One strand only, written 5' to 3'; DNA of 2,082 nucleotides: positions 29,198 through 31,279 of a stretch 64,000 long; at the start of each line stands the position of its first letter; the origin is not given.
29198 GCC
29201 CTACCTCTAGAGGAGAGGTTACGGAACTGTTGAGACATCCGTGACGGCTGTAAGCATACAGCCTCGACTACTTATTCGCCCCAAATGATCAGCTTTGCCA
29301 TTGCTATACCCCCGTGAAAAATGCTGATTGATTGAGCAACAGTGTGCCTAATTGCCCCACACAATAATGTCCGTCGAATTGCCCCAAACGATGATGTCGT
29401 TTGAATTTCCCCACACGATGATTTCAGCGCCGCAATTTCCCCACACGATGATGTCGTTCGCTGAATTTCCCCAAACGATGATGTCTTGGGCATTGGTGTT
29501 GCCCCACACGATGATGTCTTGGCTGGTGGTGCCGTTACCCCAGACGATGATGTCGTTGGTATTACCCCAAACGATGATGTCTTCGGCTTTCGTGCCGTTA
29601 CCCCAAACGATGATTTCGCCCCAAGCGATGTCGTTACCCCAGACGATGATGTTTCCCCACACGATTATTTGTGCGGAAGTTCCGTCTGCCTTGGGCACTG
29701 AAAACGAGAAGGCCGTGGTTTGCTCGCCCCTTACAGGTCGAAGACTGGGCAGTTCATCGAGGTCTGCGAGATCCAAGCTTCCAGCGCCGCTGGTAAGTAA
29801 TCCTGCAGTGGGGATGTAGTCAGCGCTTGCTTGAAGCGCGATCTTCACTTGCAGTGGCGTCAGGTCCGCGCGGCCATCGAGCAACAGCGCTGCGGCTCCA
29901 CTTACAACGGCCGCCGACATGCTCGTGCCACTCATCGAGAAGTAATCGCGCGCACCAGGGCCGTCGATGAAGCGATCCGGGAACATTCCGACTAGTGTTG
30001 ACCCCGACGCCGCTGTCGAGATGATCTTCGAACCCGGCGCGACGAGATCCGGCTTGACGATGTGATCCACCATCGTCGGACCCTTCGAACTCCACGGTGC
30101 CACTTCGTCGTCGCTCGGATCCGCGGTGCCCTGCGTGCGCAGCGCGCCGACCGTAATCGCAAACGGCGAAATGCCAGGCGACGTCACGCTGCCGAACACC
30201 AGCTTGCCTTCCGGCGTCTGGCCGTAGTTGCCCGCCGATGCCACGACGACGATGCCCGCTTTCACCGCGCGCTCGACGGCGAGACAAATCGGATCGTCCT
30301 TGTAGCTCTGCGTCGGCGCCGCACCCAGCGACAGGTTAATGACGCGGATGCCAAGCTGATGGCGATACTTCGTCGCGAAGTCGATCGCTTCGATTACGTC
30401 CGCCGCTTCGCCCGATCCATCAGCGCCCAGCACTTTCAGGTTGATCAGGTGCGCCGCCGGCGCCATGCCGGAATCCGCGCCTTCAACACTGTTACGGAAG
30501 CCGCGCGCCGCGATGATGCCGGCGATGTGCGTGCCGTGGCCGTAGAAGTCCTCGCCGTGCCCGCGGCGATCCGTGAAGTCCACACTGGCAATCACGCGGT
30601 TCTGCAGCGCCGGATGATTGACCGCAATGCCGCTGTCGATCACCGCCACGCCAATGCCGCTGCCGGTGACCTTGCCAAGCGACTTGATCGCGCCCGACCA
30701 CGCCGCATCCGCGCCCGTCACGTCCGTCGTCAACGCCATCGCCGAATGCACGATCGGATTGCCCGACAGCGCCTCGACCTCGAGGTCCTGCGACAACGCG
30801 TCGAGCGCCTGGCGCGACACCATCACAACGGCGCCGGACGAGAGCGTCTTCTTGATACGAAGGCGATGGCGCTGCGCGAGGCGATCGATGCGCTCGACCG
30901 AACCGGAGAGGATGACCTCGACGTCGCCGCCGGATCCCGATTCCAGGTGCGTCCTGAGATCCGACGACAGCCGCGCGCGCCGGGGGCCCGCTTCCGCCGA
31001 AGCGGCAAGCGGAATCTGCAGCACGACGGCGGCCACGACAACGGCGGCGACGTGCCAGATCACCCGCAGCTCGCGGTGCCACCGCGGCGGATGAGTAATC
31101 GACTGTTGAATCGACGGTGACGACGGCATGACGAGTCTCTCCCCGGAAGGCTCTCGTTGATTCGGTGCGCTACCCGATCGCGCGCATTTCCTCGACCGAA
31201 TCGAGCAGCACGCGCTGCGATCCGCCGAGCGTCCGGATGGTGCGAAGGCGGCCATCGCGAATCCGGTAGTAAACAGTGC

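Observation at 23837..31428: Co-oriented HTH / repeat-tailed S8 protease / membrane HD-GYP / TPR-sigma54-activator module with its own -24/-12 promoter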

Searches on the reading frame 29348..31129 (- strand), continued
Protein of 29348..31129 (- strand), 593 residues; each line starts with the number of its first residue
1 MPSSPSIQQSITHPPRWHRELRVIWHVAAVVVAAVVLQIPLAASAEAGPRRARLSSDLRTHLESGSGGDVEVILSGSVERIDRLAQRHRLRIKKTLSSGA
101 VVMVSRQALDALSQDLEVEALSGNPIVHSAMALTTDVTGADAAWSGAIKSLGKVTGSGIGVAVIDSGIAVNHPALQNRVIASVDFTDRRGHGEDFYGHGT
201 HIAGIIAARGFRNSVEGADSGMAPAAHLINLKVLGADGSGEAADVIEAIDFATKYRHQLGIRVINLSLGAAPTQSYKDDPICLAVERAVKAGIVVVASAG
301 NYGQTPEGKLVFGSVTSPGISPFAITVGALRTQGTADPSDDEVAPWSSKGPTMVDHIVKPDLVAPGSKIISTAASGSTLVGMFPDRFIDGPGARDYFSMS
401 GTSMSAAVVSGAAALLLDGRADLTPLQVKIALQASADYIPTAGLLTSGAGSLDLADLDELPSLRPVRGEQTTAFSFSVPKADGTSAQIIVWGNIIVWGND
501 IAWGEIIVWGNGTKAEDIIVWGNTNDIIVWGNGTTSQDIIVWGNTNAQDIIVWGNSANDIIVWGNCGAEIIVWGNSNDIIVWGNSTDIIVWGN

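Call 79: search_protein_families(library=pfam, proteins=[L066:5190-7184:+, L067:12542-15019:+, L072:2428-4398:+, L083:12139-14679:+, L085:11538-13661:+, L053:7874-10501:+, L076:11458-13596:+, L046:11433-13769:+, L020:11797-12546:+, L019:11647-12423:+], max_evalue=0.001)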
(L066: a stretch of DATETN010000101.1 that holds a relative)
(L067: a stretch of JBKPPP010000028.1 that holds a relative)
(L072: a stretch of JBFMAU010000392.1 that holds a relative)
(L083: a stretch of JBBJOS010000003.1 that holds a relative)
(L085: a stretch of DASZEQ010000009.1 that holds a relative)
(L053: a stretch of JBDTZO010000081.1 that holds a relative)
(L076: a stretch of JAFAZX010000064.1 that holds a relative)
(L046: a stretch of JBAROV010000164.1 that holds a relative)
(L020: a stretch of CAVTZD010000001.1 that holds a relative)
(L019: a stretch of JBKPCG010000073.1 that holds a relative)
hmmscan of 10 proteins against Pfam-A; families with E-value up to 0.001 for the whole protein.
L066:5190-7184:+ (665 aa): 3 families
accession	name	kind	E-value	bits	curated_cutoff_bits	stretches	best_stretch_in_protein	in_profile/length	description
PF02518.31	HATPase_c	-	1.4e-32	112.9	26.4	1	406-516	2-109/111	Histidine kinase-, DNA gyrase B-, and HSP90-like ATPase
PF00072.30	Response_reg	-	3.9e-21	75.7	30.2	1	544-657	1-110/111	Response regulator receiver domain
PF00512.31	HisKA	-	2.1e-15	56.9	26.9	1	295-359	2-65/66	His Kinase A (phospho-acceptor) domain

L067:12542-15019:+ (826 aa): 2 families
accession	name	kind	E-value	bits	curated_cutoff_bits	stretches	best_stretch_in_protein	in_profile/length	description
PF00563.25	EAL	-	2.6e-78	263.1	31.3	1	560-795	3-235/236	EAL domain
PF00990.26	GGDEF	-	9.5e-51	172.2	23.8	1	381-538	1-160/161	Diguanylate cyclase, GGDEF domain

L072:2428-4398:+ (657 aa): 3 families
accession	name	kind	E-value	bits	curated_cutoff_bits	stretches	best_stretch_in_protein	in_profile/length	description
PF02518.31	HATPase_c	-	2.2e-24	86.5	26.4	1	399-516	2-109/111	Histidine kinase-, DNA gyrase B-, and HSP90-like ATPase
PF00072.30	Response_reg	-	1.7e-21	76.9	30.2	1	540-651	1-110/111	Response regulator receiver domain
PF00512.31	HisKA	-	2.8e-11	43.7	26.9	1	292-355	2-64/66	His Kinase A (phospho-acceptor) domain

L083:12139-14679:+ (847 aa): 6 families
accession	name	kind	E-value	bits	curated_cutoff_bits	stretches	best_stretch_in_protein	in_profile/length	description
PF00563.25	EAL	-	5.4e-68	229.3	31.3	1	578-814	3-236/236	EAL domain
PF00990.26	GGDEF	-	4.5e-48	163.5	23.8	1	399-556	1-160/161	Diguanylate cyclase, GGDEF domain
PF08447.18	PAS_3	-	7.6e-12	45.8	25.6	1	297-366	3-73/89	PAS fold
PF13426.13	PAS_9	-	1.6e-07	32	27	1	284-387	2-103/103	PAS domain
PF13188.13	PAS_8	-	3.4e-07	30.4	21.8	1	274-321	2-50/65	PAS domain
PF00989.32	PAS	-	2.8e-05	24.5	22.6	1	274-384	2-112/113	PAS fold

L085:11538-13661:+ (708 aa): 3 families
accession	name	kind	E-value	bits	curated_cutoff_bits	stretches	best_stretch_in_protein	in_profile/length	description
PF02518.31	HATPase_c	-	7.9e-31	107.2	26.4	1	445-556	1-109/111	Histidine kinase-, DNA gyrase B-, and HSP90-like ATPase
PF00072.30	Response_reg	-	1.9e-22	80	30.2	1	587-700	1-110/111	Response regulator receiver domain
PF00512.31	HisKA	-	3.9e-18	65.7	26.9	1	334-398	2-65/66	His Kinase A (phospho-acceptor) domain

L053:7874-10501:+ (876 aa): 7 families
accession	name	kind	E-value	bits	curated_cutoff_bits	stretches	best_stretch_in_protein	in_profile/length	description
PF00563.25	EAL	-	8.6e-75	251.6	31.3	1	607-843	3-236/236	EAL domain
PF00990.26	GGDEF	-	1.3e-47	162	23.8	1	428-585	1-160/161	Diguanylate cyclase, GGDEF domain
PF08447.18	PAS_3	-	1.7e-10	41.4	25.6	1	326-404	3-82/89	PAS fold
PF13188.13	PAS_8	-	3.7e-08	33.4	21.8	1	302-348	1-44/65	PAS domain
PF13426.13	PAS_9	-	4.1e-07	30.6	27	1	313-416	2-103/103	PAS domain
PF08448.16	PAS_4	-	3.1e-06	27.8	23.1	1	311-418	4-109/110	PAS fold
PF00989.32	PAS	-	1.6e-05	25.3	22.6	1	302-414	1-113/113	PAS fold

L076:11458-13596:+ (713 aa): 3 families
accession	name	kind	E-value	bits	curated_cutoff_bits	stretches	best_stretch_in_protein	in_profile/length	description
PF02518.31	HATPase_c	-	2.1e-26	93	26.4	1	450-555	1-109/111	Histidine kinase-, DNA gyrase B-, and HSP90-like ATPase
PF00072.30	Response_reg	-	5.3e-24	85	30.2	1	585-692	2-109/111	Response regulator receiver domain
PF00512.31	HisKA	-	1.1e-07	32.2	26.9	1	339-400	3-64/66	His Kinase A (phospho-acceptor) domain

L046:11433-13769:+ (779 aa): 4 families
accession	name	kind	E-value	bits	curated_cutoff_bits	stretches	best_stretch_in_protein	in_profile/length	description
PF02518.31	HATPase_c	-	1.7e-28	99.7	26.4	1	505-616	1-109/111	Histidine kinase-, DNA gyrase B-, and HSP90-like ATPase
PF00072.30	Response_reg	-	4.6e-19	69.1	30.2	1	648-761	1-110/111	Response regulator receiver domain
PF00512.31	HisKA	-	1.3e-15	57.7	26.9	1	394-459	2-66/66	His Kinase A (phospho-acceptor) domain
PF03419.18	Peptidase_U4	-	0.00047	20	28.4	1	212-328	39-144/284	Sporulation factor SpoIIGA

L020:11797-12546:+ (250 aa): 0 families

L019:11647-12423:+ (259 aa): 1 family
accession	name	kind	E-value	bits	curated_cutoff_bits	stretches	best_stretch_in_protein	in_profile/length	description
PF20972.2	MASE9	-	1.5e-05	25.5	24.3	1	27-233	19-195/203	MASE9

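Call 84: search_protein_families(library=pfam, proteins=[L076:7907-9379:+, L054:3996-5303:+, L042:7973-9055:+, L052:5153-8629:+, L024:17464-20346:-, L084:10020-11483:-, L070:11671-13089:-], max_evalue=0.0001)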
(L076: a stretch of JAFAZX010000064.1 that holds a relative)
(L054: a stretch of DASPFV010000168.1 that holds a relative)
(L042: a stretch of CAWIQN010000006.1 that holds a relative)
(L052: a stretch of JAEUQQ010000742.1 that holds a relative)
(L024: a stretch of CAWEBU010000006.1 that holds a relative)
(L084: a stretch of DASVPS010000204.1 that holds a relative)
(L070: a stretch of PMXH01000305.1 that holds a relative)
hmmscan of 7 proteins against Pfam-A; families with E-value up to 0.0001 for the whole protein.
L076:7907-9379:+ (491 aa): 6 families
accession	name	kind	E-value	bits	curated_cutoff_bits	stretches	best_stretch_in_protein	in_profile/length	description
PF00158.32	Sigma54_activat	-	1e-71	240.5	20.2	1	159-324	2-167/168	Sigma-54 interaction domain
PF25601.1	AAA_lid_14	-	4.3e-24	84.6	27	1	330-411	1-81/87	AAA+ ATPase lid domain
PF00072.30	Response_reg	-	2.8e-23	82.7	30.2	1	23-132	1-110/111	Response regulator receiver domain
PF14532.12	Sigma54_activ_2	-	2.2e-22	80.2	25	1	159-329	1-138/138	Sigma-54 interaction domain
PF02954.25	HTH_8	-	1.2e-12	47.8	22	1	438-477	3-42/42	Bacterial regulatory protein, Fis family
PF07728.20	AAA_5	-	8e-08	32.8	22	1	182-298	2-121/139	AAA domain (dynein-related subfamily)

L054:3996-5303:+ (436 aa): 6 families
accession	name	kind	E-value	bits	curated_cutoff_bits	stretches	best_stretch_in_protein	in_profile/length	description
PF00158.32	Sigma54_activat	-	8.6e-67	224.5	20.2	1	115-281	1-167/168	Sigma-54 interaction domain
PF25601.1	AAA_lid_14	-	5.2e-20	71.5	27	1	287-369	1-81/87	AAA+ ATPase lid domain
PF14532.12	Sigma54_activ_2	-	4e-18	66.4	25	1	117-286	2-138/138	Sigma-54 interaction domain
PF02954.25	HTH_8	-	9.9e-12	44.8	22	1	377-418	1-42/42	Bacterial regulatory protein, Fis family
PF01078.27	Mg_chelatase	-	1.9e-08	34.4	20.3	0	194-256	93-157/207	Magnesium chelatase, subunit ChlI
PF07728.20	AAA_5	-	3.7e-08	33.9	22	1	139-259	2-125/139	AAA domain (dynein-related subfamily)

L042:7973-9055:+ (361 aa): 4 families
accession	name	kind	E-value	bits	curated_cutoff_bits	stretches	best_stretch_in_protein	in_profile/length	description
PF00158.32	Sigma54_activat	-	1.1e-63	214.3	20.2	1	51-215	3-167/168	Sigma-54 interaction domain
PF14532.12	Sigma54_activ_2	-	7.1e-21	75.3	25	1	52-220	3-138/138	Sigma-54 interaction domain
PF25601.1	AAA_lid_14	-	2.4e-18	66.2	27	1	221-291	1-76/87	AAA+ ATPase lid domain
PF02954.25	HTH_8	-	1.4e-16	60.4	22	1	307-347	1-41/42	Bacterial regulatory protein, Fis family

L052:5153-8629:+ (1159 aa): 6 families
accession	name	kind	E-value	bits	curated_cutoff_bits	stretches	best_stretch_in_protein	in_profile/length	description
PF00158.32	Sigma54_activat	-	1.4e-64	217.2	20.2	1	711-876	2-167/168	Sigma-54 interaction domain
PF00990.26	GGDEF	-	4.8e-25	88.6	23.8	1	345-498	4-159/161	Diguanylate cyclase, GGDEF domain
PF25601.1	AAA_lid_14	-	3.1e-22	78.6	27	1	882-959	1-78/87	AAA+ ATPase lid domain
PF14532.12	Sigma54_activ_2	-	2.8e-15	57.2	25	1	714-881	4-138/138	Sigma-54 interaction domain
PF07728.20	AAA_5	-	9.2e-06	26.2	22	1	734-852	2-123/139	AAA domain (dynein-related subfamily)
PF07724.20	AAA_2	-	2.3e-05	24.9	27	1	732-851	4-124/166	AAA domain (Cdc48 subfamily)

L024:17464-20346:- (961 aa): 10 families
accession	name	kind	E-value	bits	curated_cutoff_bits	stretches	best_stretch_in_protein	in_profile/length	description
PF00158.32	Sigma54_activat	-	1e-68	230.8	20.2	1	538-704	1-167/168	Sigma-54 interaction domain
PF25601.1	AAA_lid_14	-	9.9e-23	80.2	27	1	710-780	1-71/87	AAA+ ATPase lid domain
PF00990.26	GGDEF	-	5.2e-22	78.8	23.8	1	165-319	2-158/161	Diguanylate cyclase, GGDEF domain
PF14532.12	Sigma54_activ_2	-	1.2e-21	77.8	25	1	541-709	3-138/138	Sigma-54 interaction domain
PF13185.12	GAF_2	-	5.3e-09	36.8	28.6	1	372-505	5-136/136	GAF domain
PF07728.20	AAA_5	-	1.1e-08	35.6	22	1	562-681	2-124/139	AAA domain (dynein-related subfamily)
PF01590.32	GAF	-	5.2e-07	30.7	22.4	1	373-504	4-133/133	GAF domain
PF07724.20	AAA_2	-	9.6e-07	29.4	27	1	561-687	5-132/166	AAA domain (Cdc48 subfamily)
PF13492.12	GAF_3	-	2.1e-06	28.6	27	0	374-506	5-129/129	GAF domain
PF00004.35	AAA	-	6.2e-05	23.9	21.2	0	562-696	1-128/131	ATPase family associated with various cellular activities (AAA)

L084:10020-11483:- (488 aa): 9 families
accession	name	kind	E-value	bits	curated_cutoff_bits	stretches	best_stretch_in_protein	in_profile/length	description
PF00158.32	Sigma54_activat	-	4.1e-68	228.7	20.2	1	154-320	1-167/168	Sigma-54 interaction domain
PF25601.1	AAA_lid_14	-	8.9e-24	83.6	27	1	326-404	1-81/87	AAA+ ATPase lid domain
PF14532.12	Sigma54_activ_2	-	1.1e-21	78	25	1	155-325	1-138/138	Sigma-54 interaction domain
PF00072.30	Response_reg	-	7.6e-21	74.8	30.2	1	13-122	2-108/111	Response regulator receiver domain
PF02954.25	HTH_8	-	2.2e-13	50.1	22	1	434-473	2-41/42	Bacterial regulatory protein, Fis family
PF07728.20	AAA_5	-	1.7e-07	31.7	22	1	177-297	1-124/139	AAA domain (dynein-related subfamily)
PF13191.12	AAA_16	-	4e-06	27.9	32.6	1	154-251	2-103/167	AAA ATPase domain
PF00004.35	AAA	-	3.1e-05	24.9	21.2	1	178-297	1-113/131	ATPase family associated with various cellular activities (AAA)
PF07726.17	AAA_3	-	7e-05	23.1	27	0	178-295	2-111/131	ATPase family associated with various cellular activities (AAA)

L070:11671-13089:- (473 aa): 8 families
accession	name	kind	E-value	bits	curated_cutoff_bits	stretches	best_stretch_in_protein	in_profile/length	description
PF00158.32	Sigma54_activat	-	2.4e-70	236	20.2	1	167-334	1-168/168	Sigma-54 interaction domain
PF00072.30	Response_reg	-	1.2e-28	100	30.2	1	30-138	2-110/111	Response regulator receiver domain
PF25601.1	AAA_lid_14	-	2.5e-23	82.1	27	1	339-418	1-80/87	AAA+ ATPase lid domain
PF14532.12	Sigma54_activ_2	-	6.8e-21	75.4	25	1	168-338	1-138/138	Sigma-54 interaction domain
PF02954.25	HTH_8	-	3.7e-14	52.6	22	1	423-463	2-42/42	Bacterial regulatory protein, Fis family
PF07728.20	AAA_5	-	9.2e-10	39.1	22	1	191-309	2-123/139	AAA domain (dynein-related subfamily)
PF07724.20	AAA_2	-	4.4e-06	27.3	27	1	190-317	5-133/166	AAA domain (Cdc48 subfamily)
PF07726.17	AAA_3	-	0.0001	22.7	27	0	191-308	2-111/131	ATPase family associated with various cellular activities (AAA)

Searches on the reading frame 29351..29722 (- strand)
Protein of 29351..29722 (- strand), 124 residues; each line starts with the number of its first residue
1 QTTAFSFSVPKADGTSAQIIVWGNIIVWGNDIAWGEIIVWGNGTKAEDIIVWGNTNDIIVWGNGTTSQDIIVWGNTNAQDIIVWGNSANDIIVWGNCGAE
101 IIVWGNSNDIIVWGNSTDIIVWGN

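Call 56: search_protein_families(library=pfam, proteins=[window:29351-29707:-], max_evalue=10)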
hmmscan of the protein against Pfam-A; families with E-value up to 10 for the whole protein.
seq(119 aa): 1 family
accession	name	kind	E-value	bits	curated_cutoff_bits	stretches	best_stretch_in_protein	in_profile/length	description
PF03775.22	MinC_C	-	1.1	9.8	33.2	0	12-36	16-40/102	Septum formation inhibitor MinC, C-terminal domain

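Call 76: predict_structure(protein=window:29351-29722:-)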
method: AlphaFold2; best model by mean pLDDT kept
length: 124 residues; sequences in the alignment: 1
mean_pLDDT: 67.6   pTM: 0.69
mean pLDDT of the five models: 67.6, 62.1, 60.3, 58.1, 47.5
residues with pLDDT >= 90: 0; 70-90: 61; 50-70: 44; < 50: 19
segments of 3 or more residues with pLDDT < 50: 1-6, 8-15
pLDDT, mean of each block of 10 residues (from residue 1): 42 48 56 58 59 72 67 72 81 80 86 85 78
secondary structure, 60 per line:
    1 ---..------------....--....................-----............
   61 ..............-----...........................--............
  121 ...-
elements in order: E18-21 E24-43 E49-74 E80-106 E109-123

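Call 78: fold_search(model_id=the predicted structure, library=pdb)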
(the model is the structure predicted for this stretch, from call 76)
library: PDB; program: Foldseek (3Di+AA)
matches with E <= 10: 55; with E <= 0.001: 0
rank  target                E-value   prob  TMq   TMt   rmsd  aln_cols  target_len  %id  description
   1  3lyc_D                2.3e-01  0.28  0.29  0.18  13.1       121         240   17  Crystal structure of Putative pectinase (YP_001304412.1) from Parabacteroides distasonis ATCC 8503 at 2.30 A resolutio (released 2010-03-16)
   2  3lyc_B                3.8e-01  0.07  0.21  0.14  13.2       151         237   11  Crystal structure of Putative pectinase (YP_001304412.1) from Parabacteroides distasonis ATCC 8503 at 2.30 A resolutio (released 2010-03-16)
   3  3lyc_P                4.3e-01  0.25  0.31  0.19  13.3       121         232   18  Crystal structure of Putative pectinase (YP_001304412.1) from Parabacteroides distasonis ATCC 8503 at 2.30 A resolutio (released 2010-03-16)
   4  7d6c_5                6.3e-01  0.10  0.22  0.23  11.1       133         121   14  Crystal structure of CcmM N-terminal domain in complex with CcmN (released 2021-08-04)
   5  3lyc_L                7.5e-01  0.10  0.27  0.17  13.7       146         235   15  Crystal structure of Putative pectinase (YP_001304412.1) from Parabacteroides distasonis ATCC 8503 at 2.30 A resolutio (released 2010-03-16)
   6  6jly_E                1.1e+00  0.03  0.16  0.07  11.3       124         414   18  eIF2a - eIF2B complex (released 2019-05-01)
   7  3lyc_J                1.3e+00  0.04  0.22  0.15  13.1       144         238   13  Crystal structure of Putative pectinase (YP_001304412.1) from Parabacteroides distasonis ATCC 8503 at 2.30 A resolutio (released 2010-03-16)
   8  3lyc_F                1.6e+00  0.08  0.29  0.18  13.2       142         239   12  Crystal structure of Putative pectinase (YP_001304412.1) from Parabacteroides distasonis ATCC 8503 at 2.30 A resolutio (released 2010-03-16)
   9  7d6c_4                1.7e+00  0.06  0.22  0.25  11.0       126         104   14  Crystal structure of CcmM N-terminal domain in complex with CcmN (released 2021-08-04)
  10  8yn1_C                2.6e+00  0.04  0.26  0.11  13.7       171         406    6  Cryo-EM structure of NRG1A(LRR) in complex with EDS1-SAG101-(ADPr-ATP) (released 2024-12-11)
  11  6jlz_E                2.8e+00  0.01  0.15  0.08  12.0       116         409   14  P-eIF2a - eIF2B complex (released 2019-05-01)
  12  4e79_A                2.9e+00  0.01  0.15  0.08  13.5       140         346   14  Structure of LpxD from Acinetobacter baumannii at 2.66A resolution (P4322 form) (released 2013-01-16)
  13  3vn3_A                3.1e+00  0.03  0.21  0.15  11.8       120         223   16  Fungal antifreeze protein exerts hyperactivity by constructing an inequable beta-helix (released 2012-06-06)
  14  3otm                  3.1e+00  0.02  0.17  0.13  14.0       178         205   11  Crystal structures of wild-type gamma-carbonic anhydrase from Methanosarcina thermophila (released 2011-10-26)
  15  3bsw                  3.3e+00  0.06  0.25  0.18  10.1       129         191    8  PglD-citrate complex, from Campylobacter jejuni NCTC 11168 (released 2008-07-29)
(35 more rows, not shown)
